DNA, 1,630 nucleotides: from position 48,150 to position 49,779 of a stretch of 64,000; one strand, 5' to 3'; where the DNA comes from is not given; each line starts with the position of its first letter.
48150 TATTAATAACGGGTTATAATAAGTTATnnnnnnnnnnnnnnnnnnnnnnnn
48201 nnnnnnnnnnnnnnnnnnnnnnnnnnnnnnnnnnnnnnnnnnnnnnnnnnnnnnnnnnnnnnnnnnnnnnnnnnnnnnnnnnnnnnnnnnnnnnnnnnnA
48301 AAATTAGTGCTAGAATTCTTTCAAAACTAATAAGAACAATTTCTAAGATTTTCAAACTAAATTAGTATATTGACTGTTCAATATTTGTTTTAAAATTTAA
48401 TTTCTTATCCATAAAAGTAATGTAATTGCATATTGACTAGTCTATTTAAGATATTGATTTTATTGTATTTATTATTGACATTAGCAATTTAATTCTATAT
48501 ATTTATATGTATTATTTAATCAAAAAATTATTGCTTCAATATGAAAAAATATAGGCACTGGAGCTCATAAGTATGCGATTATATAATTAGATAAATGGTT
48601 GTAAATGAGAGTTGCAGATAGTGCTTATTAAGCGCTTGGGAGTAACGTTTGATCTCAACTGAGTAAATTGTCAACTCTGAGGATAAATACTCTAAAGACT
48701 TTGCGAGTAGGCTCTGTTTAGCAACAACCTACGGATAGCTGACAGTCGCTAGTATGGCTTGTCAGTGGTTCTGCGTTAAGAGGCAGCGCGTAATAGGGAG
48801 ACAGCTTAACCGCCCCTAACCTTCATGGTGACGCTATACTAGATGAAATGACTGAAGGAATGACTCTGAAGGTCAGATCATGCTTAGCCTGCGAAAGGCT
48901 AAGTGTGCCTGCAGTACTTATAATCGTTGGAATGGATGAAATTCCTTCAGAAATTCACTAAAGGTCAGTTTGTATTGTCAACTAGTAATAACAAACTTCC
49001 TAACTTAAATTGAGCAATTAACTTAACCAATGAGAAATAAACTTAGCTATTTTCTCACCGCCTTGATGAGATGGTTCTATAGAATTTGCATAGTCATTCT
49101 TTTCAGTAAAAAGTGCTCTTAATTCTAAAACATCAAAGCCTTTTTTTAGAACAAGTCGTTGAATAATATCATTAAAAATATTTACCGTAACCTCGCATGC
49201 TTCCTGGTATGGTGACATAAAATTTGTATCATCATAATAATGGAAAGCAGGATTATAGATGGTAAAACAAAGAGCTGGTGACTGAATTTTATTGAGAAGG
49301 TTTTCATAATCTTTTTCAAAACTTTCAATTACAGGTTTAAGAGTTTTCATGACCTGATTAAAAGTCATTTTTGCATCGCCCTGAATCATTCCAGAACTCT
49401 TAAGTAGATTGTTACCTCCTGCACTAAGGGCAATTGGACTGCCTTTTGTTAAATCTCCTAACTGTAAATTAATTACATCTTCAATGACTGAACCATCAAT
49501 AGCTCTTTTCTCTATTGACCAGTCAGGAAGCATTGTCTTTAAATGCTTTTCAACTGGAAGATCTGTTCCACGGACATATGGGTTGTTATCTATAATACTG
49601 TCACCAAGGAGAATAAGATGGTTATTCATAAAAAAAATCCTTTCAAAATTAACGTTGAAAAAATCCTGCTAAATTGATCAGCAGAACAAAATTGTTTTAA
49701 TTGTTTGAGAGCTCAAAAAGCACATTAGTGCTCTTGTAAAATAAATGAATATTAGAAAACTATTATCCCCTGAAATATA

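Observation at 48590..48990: GC-rich, ORF-free block inside the island: candidate structured RNA of unknown class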

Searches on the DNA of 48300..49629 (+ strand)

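Call 4: search_rna_families(source=window, start=48300, end=49100, threshold=evalue, max_evalue=10, show_alignments=3)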
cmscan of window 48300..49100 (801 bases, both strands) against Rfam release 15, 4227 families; matches with E-value up to 10: 1.
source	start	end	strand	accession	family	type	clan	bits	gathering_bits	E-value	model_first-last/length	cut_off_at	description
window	48536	48653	+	RF01295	SCARNA7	Gene; snRNA; snoRNA; scaRNA;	-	9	65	7.5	1-330/330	no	Small Cajal body-specific RNA 7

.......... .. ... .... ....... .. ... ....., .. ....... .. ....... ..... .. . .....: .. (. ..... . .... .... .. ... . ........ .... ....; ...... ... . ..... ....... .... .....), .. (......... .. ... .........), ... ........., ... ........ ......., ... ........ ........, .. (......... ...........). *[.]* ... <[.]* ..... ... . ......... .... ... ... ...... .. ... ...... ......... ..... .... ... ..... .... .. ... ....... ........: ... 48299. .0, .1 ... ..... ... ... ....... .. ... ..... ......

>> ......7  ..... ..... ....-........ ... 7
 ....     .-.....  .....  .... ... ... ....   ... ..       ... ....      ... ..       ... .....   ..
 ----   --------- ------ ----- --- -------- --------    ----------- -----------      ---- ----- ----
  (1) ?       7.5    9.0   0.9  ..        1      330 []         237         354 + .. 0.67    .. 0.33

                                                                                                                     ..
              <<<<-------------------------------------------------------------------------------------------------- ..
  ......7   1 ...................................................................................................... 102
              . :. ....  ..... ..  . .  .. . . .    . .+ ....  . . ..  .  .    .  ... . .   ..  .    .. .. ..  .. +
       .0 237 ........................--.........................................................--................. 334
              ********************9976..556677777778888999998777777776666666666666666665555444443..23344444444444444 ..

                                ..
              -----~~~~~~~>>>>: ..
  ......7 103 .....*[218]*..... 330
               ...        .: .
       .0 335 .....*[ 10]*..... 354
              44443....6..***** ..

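Call 11: search_dna_similar(query=window:48540-49017:+, collection=phages, mode=distant, max_evalue=0.01)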
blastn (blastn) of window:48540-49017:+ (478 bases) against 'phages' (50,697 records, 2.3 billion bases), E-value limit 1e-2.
No match.

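Call 41: search_rna_families(sources=[L005, L010, L007, L002, L004], threshold=evalue, max_evalue=5, show_alignments=2)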
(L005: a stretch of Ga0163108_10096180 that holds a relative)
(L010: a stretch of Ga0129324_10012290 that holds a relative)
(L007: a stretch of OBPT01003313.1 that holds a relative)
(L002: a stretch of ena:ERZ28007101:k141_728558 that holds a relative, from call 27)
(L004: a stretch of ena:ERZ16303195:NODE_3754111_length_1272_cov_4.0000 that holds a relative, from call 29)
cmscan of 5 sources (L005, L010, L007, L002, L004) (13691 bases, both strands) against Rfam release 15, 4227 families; matches with E-value up to 5: 3.
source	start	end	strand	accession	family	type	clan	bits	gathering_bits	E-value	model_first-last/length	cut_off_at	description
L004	614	755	+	RF01236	snoU19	Gene; snRNA; snoRNA; HACA-box;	-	25.2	45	1.8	1-144/144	no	Small nucleolar RNA U19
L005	197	260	-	RF03226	mir-8196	Gene; miRNA;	-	23.6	59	3.9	1-65/65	no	mir-8196 microRNA precursor family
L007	525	542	+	RF01322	CRISPR-DR9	Gene; CRISPR;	-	19.1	45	4.1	1-37/37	no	CRISPR RNA direct repeat element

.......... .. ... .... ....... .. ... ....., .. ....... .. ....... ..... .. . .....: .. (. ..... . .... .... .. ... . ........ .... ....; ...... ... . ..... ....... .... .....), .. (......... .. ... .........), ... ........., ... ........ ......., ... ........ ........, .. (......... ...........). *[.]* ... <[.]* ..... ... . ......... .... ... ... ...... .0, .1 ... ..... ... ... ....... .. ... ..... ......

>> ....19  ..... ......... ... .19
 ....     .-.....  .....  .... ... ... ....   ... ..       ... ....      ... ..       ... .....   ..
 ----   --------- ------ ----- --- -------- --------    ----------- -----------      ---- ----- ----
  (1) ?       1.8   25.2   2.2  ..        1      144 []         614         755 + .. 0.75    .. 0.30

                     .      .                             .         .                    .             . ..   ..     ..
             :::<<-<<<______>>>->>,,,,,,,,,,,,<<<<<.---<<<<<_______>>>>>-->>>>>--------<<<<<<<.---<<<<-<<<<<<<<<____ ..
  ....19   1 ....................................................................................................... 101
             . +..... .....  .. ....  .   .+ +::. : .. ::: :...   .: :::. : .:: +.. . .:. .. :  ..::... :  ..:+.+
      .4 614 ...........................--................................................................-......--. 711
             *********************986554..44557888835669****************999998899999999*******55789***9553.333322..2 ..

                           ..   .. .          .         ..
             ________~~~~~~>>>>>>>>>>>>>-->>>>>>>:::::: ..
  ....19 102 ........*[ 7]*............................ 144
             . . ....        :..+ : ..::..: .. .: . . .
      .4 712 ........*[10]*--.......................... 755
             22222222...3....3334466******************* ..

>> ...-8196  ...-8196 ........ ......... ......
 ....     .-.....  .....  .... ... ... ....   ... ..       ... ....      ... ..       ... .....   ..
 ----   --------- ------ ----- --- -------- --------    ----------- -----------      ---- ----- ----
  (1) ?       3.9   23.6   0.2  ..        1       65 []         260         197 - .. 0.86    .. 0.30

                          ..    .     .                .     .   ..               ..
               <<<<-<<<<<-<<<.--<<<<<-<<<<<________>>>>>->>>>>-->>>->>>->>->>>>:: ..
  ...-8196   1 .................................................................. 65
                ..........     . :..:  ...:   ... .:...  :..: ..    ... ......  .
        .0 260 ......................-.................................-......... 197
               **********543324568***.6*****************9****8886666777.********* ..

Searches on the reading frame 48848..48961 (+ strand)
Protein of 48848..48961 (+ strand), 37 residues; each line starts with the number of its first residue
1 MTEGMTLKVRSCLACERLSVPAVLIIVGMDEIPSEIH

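Call 15: find_encoding_contigs(protein=window:48848-48961:+, flank=5000, max_places=10)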
Protein window:48848-48961:+ (37 aa): 1 contig read that carries it; 1 place shown.
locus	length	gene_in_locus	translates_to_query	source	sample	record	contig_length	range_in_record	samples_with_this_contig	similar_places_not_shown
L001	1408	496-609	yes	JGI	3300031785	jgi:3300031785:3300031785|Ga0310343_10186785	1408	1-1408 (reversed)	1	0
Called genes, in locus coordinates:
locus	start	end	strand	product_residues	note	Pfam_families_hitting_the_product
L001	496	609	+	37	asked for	-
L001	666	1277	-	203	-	-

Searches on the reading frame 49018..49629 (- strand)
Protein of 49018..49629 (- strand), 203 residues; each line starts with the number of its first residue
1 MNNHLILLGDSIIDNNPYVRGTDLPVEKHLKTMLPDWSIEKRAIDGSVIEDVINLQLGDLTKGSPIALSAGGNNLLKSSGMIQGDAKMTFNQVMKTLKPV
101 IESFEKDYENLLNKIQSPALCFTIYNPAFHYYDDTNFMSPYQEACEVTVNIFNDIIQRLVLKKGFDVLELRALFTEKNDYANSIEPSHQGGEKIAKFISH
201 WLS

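Call 9: search_protein_families(library=pfam, proteins=[window:49018-49629:-], max_evalue=0.01)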
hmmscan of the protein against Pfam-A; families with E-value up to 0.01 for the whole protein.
window:49018-49629:- (203 aa): 1 family
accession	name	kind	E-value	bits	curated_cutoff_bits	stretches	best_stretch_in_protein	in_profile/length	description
PF13472.12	Lipase_GDSL_2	-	5.3e-05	24.2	32.9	1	8-180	2-159/178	GDSL-like Lipase/Acylhydrolase family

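Call 10: find_encoding_contigs(protein=window:49018-49629:-, flank=4000, max_places=10)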
Protein window:49018-49629:- (203 aa): no gene with exactly this product is on record in the collection.

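Call 18: find_related_loci(query=window:49018-49629:-, collection=genome_contigs, flank=3000)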
Query window:49018-49629:- (203 aa) in genome_contigs; peptide patterns used: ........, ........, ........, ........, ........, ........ (x = any residue, [..] = any of these).
38 stretches matched a pattern, but none encodes a relative of the query by tblastn (E <= 1e-3).

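Call 26: find_homologous_proteins(query=window:49018-49629:-, max_evalue=0.00001)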
Query window:49018-49629:- (203 aa): 95 proteins with E <= 0.00001 among 185 candidates.
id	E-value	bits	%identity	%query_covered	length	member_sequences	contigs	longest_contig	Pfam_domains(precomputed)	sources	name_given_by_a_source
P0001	3.3e-125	433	95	100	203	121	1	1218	-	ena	-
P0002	4.9e-115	400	88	100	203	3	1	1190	PF13472.13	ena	-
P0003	9.4e-115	399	87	100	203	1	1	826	-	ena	-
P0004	1.1e-114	399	88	100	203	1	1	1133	PF13472.13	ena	-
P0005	5.5e-113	393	87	100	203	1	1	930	-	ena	-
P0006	2.8e-98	345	90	84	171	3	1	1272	-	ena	-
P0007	3.0e-92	326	72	100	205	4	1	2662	-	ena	-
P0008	1.9e-83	297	67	99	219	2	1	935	-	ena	-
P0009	1.2e-43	167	80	52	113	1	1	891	-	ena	-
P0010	7.6e-43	165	59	61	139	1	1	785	-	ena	-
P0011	1.3e-41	161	43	99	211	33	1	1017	PF13472.13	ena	-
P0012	1.7e-41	160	43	99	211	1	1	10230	PF13472.13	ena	-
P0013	6.0e-41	158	63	57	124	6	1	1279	-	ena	-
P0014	8.6e-41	158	41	99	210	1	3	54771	PF13472.13,PF00657.29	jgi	jgi:lysophospholipase L1-like esterase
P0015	2.6e-40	156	60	60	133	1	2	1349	-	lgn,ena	-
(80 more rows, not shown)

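Call 27: find_encoding_contigs(protein=P0007, flank=3000, max_places=10)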
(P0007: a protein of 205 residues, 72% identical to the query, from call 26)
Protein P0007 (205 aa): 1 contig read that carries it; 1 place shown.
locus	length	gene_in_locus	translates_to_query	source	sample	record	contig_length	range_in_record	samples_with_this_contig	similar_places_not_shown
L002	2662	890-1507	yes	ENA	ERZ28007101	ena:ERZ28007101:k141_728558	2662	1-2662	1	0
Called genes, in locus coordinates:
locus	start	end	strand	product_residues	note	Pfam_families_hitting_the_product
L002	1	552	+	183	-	?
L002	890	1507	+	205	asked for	-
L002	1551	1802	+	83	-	-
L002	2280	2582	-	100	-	-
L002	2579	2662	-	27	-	?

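Call 28: find_encoding_contigs(protein=P0002, flank=3000, max_places=10)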
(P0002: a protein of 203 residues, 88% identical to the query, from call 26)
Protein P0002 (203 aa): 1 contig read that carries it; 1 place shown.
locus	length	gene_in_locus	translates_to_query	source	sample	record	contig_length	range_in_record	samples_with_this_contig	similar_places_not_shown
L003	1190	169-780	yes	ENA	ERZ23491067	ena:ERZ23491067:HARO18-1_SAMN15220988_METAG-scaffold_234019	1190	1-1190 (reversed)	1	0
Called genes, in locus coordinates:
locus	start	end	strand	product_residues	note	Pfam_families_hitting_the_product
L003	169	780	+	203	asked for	PF13472:Lipase_GDSL_2 (weak)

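Call 29: find_encoding_contigs(protein=P0006, flank=3000, max_places=10)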
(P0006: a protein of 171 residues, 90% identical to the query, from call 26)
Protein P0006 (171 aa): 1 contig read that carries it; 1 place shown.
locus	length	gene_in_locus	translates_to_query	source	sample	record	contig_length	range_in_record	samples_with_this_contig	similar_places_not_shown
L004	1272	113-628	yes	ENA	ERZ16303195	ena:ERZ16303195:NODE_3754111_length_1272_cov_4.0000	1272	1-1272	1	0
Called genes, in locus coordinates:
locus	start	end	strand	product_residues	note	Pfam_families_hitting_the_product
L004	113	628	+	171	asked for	-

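Call 44: search_protein_families(library=pfam, proteins=[L002:1551-1802:+, L002:2280-2582:-], max_evalue=0.05)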
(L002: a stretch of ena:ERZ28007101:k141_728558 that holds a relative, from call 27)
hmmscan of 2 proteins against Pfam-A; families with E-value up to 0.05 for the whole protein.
L002:1551-1802:+ (83 aa): 0 families

L002:2280-2582:- (100 aa): 2 families
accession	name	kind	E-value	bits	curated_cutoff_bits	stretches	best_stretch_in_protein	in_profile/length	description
PF05930.18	Phage_AlpA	-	9.3e-05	22.7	21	1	12-56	7-51/51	Prophage CP4-57 regulatory protein (AlpA)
PF12728.13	HTH_17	-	0.013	16.2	27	1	9-60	2-51/51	Helix-turn-helix domain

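Call 45: search_protein_families(library=phrogs, proteins=[L002:1551-1802:+, L002:2280-2582:-], max_evalue=0.01)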
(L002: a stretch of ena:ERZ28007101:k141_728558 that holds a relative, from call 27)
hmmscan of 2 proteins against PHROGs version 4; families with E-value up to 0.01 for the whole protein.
L002:1551-1802:+ (83 aa): 0 families

L002:2280-2582:- (100 aa): 2 families
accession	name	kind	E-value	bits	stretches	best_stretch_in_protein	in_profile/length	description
phrog_66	-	integration and excision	5.3e-06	27.3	1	7-72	92-156/412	excisionase and transcriptional regulator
phrog_2790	-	integration and excision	0.0004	21.3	1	10-73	30-93/100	excisionase and transcriptional regulator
